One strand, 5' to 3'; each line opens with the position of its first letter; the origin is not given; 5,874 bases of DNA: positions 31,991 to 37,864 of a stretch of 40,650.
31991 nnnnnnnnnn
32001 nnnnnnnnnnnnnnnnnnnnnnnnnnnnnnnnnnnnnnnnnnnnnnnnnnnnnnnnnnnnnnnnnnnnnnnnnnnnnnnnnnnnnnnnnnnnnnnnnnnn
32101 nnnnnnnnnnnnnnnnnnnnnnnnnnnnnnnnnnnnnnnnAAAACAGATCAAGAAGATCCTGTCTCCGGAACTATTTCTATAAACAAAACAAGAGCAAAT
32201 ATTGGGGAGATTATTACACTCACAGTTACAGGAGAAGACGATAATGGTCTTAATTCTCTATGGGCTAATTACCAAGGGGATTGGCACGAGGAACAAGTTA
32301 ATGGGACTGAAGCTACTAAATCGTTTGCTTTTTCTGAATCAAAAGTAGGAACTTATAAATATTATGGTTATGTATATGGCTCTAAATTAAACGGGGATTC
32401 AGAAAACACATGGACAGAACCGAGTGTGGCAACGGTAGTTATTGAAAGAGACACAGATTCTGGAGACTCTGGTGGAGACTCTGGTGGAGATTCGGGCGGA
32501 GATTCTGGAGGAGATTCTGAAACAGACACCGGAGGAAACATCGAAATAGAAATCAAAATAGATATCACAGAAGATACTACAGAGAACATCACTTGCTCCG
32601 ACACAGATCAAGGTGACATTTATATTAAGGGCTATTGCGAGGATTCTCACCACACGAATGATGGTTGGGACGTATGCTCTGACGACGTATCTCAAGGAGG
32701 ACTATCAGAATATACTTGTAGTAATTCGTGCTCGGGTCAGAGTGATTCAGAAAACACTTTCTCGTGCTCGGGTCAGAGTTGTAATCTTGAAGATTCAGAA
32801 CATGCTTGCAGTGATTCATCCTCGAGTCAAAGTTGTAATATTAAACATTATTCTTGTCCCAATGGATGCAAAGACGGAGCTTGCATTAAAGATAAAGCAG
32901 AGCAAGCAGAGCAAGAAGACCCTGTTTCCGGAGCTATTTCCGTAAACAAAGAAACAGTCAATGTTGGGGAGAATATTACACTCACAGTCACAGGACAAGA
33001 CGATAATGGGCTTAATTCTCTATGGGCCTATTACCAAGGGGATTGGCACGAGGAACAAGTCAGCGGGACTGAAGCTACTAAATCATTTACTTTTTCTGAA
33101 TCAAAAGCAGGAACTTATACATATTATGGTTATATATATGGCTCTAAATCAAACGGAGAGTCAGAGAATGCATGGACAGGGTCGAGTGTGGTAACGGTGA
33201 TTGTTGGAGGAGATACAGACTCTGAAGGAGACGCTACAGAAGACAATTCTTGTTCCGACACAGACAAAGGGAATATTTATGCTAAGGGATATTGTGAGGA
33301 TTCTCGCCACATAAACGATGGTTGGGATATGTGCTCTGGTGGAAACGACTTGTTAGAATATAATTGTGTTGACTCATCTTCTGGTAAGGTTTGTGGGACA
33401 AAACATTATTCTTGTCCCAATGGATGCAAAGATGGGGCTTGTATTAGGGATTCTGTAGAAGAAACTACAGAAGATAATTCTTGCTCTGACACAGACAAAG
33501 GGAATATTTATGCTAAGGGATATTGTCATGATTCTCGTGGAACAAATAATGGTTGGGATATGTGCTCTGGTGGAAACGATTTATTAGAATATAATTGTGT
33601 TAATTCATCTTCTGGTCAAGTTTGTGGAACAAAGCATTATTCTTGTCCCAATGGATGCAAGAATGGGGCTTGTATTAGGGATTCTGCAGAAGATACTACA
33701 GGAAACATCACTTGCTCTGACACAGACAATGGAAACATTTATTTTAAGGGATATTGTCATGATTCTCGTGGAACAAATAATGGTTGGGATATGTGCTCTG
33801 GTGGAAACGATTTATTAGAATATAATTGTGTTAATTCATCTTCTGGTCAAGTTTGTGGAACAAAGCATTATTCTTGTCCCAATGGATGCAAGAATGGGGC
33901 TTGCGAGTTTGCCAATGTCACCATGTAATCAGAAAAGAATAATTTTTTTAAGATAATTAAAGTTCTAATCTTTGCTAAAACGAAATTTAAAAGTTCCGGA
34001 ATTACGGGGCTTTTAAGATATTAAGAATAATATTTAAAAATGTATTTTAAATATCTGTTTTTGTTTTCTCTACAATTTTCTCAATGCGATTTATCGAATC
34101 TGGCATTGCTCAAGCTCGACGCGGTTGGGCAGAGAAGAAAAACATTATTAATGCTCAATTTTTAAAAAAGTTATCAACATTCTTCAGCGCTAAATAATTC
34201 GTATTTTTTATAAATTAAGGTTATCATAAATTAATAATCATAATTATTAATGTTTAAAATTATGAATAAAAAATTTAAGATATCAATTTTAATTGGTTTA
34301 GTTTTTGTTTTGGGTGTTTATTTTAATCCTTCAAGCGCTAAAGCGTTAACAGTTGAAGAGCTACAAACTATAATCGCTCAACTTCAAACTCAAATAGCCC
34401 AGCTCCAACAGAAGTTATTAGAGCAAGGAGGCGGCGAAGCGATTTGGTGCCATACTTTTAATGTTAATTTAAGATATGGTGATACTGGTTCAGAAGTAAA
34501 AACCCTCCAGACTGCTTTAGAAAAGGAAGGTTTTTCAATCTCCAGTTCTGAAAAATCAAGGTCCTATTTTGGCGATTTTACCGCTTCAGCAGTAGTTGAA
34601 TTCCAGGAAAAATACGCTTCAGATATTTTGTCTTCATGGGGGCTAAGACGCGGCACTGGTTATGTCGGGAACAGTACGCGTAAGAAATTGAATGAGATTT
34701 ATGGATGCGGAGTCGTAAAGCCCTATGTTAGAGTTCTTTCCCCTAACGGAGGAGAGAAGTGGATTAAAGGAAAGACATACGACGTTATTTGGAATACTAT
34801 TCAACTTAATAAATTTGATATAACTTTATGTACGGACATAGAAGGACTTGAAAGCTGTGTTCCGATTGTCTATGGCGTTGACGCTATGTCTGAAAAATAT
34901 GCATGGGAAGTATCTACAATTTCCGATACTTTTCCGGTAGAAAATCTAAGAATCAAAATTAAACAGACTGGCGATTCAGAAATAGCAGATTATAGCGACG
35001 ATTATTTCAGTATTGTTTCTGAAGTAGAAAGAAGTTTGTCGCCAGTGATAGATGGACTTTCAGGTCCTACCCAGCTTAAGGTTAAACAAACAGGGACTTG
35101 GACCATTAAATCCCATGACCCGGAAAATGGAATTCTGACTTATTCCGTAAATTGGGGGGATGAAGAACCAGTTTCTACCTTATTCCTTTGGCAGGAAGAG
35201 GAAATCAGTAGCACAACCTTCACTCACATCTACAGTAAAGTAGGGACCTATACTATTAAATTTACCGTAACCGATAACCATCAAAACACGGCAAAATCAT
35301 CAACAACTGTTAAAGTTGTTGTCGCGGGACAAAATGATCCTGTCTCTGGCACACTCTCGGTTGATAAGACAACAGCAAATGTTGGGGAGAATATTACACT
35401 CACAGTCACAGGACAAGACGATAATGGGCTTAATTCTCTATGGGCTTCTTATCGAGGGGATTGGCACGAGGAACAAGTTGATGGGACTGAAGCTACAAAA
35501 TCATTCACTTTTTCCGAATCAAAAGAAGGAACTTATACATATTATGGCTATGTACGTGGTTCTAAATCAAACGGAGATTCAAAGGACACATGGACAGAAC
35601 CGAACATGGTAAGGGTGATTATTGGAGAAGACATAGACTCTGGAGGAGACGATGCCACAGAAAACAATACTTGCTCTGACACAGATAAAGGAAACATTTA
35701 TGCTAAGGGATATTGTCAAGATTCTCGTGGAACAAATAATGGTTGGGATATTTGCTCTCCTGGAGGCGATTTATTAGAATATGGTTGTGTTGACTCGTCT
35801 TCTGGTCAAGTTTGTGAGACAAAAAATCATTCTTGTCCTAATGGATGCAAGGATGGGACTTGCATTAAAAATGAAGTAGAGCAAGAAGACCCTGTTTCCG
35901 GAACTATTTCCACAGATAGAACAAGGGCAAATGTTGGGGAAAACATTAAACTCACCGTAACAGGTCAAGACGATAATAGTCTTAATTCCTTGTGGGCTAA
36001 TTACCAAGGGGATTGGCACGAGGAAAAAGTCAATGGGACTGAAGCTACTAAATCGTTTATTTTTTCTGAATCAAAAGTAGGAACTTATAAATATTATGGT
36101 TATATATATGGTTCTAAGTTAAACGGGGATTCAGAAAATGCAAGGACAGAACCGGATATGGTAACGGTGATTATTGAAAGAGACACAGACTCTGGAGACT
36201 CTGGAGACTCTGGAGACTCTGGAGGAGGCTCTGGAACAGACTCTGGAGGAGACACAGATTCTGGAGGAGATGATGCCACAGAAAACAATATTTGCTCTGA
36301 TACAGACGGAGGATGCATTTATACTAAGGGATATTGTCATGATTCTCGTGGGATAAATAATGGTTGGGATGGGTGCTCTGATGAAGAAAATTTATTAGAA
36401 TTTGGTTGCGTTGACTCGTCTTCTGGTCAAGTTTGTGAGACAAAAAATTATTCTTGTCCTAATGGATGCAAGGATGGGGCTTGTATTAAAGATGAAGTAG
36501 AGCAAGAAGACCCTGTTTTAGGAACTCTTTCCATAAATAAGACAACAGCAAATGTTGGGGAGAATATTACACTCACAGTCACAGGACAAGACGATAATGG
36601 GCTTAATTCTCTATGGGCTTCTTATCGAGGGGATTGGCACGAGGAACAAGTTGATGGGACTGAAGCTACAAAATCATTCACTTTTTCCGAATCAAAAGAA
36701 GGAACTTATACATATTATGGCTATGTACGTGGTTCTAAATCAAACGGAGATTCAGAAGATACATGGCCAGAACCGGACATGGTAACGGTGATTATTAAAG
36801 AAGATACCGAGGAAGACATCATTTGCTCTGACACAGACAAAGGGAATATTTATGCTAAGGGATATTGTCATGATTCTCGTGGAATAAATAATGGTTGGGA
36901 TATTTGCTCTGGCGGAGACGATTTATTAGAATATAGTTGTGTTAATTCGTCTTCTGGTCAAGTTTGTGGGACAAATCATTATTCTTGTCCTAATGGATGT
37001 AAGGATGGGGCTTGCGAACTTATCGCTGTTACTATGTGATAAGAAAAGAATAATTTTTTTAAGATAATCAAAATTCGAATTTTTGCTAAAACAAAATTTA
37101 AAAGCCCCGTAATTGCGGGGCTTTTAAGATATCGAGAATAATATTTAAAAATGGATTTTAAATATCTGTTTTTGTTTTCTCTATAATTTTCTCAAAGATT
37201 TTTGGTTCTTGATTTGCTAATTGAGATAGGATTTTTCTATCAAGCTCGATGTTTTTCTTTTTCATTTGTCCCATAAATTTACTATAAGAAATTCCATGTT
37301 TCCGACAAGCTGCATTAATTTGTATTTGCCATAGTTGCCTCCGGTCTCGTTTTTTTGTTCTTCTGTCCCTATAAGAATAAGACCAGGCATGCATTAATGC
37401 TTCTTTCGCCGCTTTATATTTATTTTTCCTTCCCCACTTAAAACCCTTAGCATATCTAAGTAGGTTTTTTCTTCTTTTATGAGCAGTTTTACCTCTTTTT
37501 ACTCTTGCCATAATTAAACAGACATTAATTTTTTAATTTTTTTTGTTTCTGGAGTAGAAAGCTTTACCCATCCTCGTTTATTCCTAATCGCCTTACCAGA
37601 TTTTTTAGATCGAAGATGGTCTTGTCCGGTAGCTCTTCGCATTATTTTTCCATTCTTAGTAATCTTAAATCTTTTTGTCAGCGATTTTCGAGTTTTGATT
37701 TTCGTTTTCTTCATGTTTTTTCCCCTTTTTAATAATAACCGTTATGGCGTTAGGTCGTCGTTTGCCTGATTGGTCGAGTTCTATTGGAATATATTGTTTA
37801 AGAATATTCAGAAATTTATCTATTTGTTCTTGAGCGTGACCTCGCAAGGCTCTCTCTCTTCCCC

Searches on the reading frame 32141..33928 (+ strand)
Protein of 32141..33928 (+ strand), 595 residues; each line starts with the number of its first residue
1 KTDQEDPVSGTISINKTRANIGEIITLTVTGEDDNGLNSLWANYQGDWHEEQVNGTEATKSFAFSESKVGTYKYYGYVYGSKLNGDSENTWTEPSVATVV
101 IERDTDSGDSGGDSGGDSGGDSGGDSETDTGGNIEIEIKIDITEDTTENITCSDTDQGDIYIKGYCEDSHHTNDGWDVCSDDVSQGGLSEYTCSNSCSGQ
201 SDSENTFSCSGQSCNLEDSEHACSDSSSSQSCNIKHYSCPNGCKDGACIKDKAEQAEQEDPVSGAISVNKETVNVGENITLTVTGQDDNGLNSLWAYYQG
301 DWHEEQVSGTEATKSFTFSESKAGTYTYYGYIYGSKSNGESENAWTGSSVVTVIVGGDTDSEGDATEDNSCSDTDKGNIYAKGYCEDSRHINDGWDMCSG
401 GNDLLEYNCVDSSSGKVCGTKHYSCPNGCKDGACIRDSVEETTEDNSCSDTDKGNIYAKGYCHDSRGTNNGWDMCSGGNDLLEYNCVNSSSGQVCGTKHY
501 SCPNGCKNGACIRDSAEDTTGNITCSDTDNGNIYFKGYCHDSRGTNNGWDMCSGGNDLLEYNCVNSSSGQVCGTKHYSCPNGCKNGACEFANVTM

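Call 30: search_protein_families(library=pfam, proteins=[window:32141-33928:+], max_evalue=1)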
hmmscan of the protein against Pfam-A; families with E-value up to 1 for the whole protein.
window:32141-33928:+ (595 aa): 7 families
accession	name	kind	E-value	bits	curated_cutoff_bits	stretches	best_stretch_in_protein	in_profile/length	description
PF13473.12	Cupredoxin_1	-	0.0001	22.7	27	1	263-331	29-93/104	Cupredoxin-like domain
PF13584.12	BatD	-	0.00067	20.7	24.1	1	267-339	2-67/92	BatD DUF11 like domain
PF24797.1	Beta-prop_WDR35_TULP_N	-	0.0011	18.6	80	1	29-58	86-115/332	WDR35/TULP4 N-terminal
PF17957.7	Big_7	-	0.012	16.7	24.1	1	269-328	10-68/70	Bacterial Ig domain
PF07655.18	Secretin_N_2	-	0.028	15.4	23.4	1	95-150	17-73/91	Secretin N-terminal domain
PF08142.18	AARP2CN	-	0.029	14.4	23.8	0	65-85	30-50/73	AARP2CN (NUC121) domain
PF16397.10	DUF5006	-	0.047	13.3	34.1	0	250-291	21-62/263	Domain of unknown function (DUF5006)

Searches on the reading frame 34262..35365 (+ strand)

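Call 30: search_protein_families(library=pfam, proteins=[window:34262-35365:+], max_evalue=1)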
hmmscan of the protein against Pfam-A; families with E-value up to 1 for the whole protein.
window:34262-35365:+ (368 aa): 13 families
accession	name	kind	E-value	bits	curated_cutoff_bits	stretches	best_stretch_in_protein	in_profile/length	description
PF18911.6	PKD_4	-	4.6e-10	39.8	27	1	260-351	3-82/85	PKD domain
PF01471.23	PG_binding_1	-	6.3e-08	33.1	23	1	75-118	1-41/57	Putative peptidoglycan binding domain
PF10342.15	Kre9_KNH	-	9.2e-07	30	24.6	1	160-247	1-91/94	Kre9/KNH-like N-terminal Ig-like domain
PF00801.26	PKD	-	2.1e-06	28.1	23.5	1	292-348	30-77/80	PKD domain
PF22352.2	K319L-like_PKD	-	8e-05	23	27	1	283-352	20-84/84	K319L-like, PKD domain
PF16403.11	Bact_surface_Ig-like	-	0.0011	19.4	27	1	324-352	43-71/71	Bacterial surface protein, Ig-like domain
PF19077.6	Big_13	-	0.016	16.2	27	1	319-352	65-100/102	Bacterial Ig-like domain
PF02494.22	HYR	-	0.033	15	21.7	1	295-352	24-81/81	HYR domain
PF06252.17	GemA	-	0.051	14.9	27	1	20-51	13-44/119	Bacteriophage Mu, GemA protein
PF06698.16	DUF1192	-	0.1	13.2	25.5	1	28-53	19-44/58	Protein of unknown function (DUF1192)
PF17963.7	Big_9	-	0.54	11.6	23.6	0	286-350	29-88/89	Bacterial Ig domain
PF05345.18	He_PIG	-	0.63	11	24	0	322-352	65-95/96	Putative Ig domain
PF14282.11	FlxA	-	0.98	10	26.3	0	32-54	52-74/101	FlxA-like protein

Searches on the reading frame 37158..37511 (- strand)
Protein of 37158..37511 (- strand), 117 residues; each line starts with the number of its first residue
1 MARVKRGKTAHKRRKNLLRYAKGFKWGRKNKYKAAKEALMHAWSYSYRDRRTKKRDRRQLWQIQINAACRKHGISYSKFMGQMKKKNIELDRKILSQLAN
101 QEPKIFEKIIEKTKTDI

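Call 6: search_protein_families(library=pfam, proteins=[window:37158-37511:-])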
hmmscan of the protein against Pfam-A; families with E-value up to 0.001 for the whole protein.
window:37158-37511:- (117 aa): 1 family
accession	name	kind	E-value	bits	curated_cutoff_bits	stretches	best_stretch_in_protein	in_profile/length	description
PF00453.23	Ribosomal_L20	-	2.5e-38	130.9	30.8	1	3-109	1-107/107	Ribosomal protein L20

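Call 46: find_encoding_contigs(protein=window:37158-37511:-, flank=8000, max_places=10)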
Protein window:37158-37511:- (117 aa): 8 contigs read that carry it; 7 places shown.
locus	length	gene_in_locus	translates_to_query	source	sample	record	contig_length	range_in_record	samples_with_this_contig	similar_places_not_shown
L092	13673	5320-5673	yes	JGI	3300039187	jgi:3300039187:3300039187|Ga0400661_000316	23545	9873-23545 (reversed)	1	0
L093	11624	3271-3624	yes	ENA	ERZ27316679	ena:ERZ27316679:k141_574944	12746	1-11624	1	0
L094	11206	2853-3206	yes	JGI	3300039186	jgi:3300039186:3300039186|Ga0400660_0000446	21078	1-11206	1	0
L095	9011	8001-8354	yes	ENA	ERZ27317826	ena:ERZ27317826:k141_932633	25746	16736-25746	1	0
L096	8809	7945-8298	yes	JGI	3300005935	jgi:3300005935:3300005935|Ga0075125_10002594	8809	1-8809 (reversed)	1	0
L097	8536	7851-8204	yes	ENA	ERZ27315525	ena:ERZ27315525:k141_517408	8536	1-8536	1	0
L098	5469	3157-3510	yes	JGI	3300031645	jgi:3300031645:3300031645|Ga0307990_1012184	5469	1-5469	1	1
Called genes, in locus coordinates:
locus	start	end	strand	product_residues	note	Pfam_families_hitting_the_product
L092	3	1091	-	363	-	?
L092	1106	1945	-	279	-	PF03477:ATP-cone (weak), PF04471:Mrr_cat (faint), PF22357:AF1548-like_C (faint)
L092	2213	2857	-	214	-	PF00672:HAMP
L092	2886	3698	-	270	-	PF04402:SIMPL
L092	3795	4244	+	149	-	PF01668:SmpB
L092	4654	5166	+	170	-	PF05198:IF3_N, PF00707:IF3_C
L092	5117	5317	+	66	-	PF01632:Ribosomal_L35p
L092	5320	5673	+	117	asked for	PF00453:Ribosomal_L20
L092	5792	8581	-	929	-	-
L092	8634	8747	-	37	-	-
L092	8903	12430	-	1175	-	-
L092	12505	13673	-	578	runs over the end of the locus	PF14716:HHH_8, PF14520:HHH_5 (weak), PF14791:DNA_pol_B_thumb, PF02811:PHP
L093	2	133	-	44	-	?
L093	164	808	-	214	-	PF00672:HAMP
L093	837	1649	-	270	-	PF04402:SIMPL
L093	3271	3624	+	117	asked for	PF00453:Ribosomal_L20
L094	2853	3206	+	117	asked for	PF00453:Ribosomal_L20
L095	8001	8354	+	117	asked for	PF00453:Ribosomal_L20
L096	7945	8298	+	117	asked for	PF00453:Ribosomal_L20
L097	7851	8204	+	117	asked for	PF00453:Ribosomal_L20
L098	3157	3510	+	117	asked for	PF00453:Ribosomal_L20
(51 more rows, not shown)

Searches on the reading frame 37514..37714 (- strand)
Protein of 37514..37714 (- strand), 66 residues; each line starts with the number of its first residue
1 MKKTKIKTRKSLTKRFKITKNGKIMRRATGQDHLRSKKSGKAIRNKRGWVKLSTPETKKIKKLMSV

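Call 6: search_protein_families(library=pfam, proteins=[window:37514-37714:-])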
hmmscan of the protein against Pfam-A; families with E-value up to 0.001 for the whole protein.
window:37514-37714:- (66 aa): 1 family
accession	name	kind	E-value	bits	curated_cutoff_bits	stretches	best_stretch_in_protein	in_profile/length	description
PF01632.24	Ribosomal_L35p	-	1.3e-14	54.8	28.9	1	5-64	2-61/61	Ribosomal protein L35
